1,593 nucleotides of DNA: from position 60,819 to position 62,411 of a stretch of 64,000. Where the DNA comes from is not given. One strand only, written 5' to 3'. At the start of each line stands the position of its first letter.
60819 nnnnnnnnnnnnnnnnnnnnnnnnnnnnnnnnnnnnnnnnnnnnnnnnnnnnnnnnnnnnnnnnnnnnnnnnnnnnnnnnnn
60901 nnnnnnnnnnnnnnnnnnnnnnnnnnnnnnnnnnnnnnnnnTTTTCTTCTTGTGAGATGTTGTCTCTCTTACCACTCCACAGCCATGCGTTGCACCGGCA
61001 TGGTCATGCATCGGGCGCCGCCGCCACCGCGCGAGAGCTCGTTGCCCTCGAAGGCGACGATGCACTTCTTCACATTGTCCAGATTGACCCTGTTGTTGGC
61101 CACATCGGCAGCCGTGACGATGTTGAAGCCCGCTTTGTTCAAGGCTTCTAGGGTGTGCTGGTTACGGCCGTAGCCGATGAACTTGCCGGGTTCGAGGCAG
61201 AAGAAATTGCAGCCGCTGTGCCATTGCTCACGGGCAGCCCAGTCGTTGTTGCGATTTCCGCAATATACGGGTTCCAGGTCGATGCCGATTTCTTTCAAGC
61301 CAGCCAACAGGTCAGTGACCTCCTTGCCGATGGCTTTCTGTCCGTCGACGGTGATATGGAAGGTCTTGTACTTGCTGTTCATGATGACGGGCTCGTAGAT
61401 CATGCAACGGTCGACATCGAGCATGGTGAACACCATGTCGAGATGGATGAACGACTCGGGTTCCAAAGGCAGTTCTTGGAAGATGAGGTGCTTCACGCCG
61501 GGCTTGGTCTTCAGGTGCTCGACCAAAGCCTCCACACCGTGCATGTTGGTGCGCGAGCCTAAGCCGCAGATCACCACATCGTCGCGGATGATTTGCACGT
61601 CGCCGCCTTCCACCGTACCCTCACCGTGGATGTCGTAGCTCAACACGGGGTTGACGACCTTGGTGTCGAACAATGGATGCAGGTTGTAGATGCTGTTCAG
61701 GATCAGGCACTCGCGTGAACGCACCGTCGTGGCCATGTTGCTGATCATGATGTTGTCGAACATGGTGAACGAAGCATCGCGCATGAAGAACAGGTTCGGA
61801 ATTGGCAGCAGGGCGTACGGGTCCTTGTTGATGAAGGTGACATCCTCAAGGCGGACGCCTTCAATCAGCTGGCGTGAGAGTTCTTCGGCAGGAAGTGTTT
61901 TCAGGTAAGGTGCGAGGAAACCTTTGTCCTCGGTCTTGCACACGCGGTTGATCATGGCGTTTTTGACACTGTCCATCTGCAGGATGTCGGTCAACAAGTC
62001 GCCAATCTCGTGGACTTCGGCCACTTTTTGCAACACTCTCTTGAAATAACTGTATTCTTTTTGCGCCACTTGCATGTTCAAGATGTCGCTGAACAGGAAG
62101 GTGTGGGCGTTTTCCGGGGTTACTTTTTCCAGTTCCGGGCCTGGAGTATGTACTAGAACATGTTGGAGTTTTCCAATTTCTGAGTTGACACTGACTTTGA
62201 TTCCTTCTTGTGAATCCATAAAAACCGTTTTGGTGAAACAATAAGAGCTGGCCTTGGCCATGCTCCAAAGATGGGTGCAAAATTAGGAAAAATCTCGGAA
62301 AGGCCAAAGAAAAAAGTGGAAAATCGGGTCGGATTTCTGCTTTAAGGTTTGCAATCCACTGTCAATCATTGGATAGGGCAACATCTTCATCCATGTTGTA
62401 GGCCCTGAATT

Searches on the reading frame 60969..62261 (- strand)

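Call 5: search_protein_families(library=ncbifam, proteins=[window:60969-62261:-], max_evalue=0.01)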
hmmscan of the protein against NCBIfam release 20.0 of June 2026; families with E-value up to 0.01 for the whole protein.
window:60969-62261:- (430 aa): 3 families
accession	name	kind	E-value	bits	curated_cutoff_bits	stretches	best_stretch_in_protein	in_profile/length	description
NF002381.0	PRK01388.1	subfamily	7.5e-85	285.2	414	1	22-427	5-404/405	arginine deiminase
TIGR01078.1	arcA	equivalog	1.4e-79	267.8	489.1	2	24-384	2-384/408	arginine deiminase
NF045660.1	DiMthArgaseDdahStm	equivalog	5.8e-05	23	340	1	210-253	103-145/249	dimethylargininase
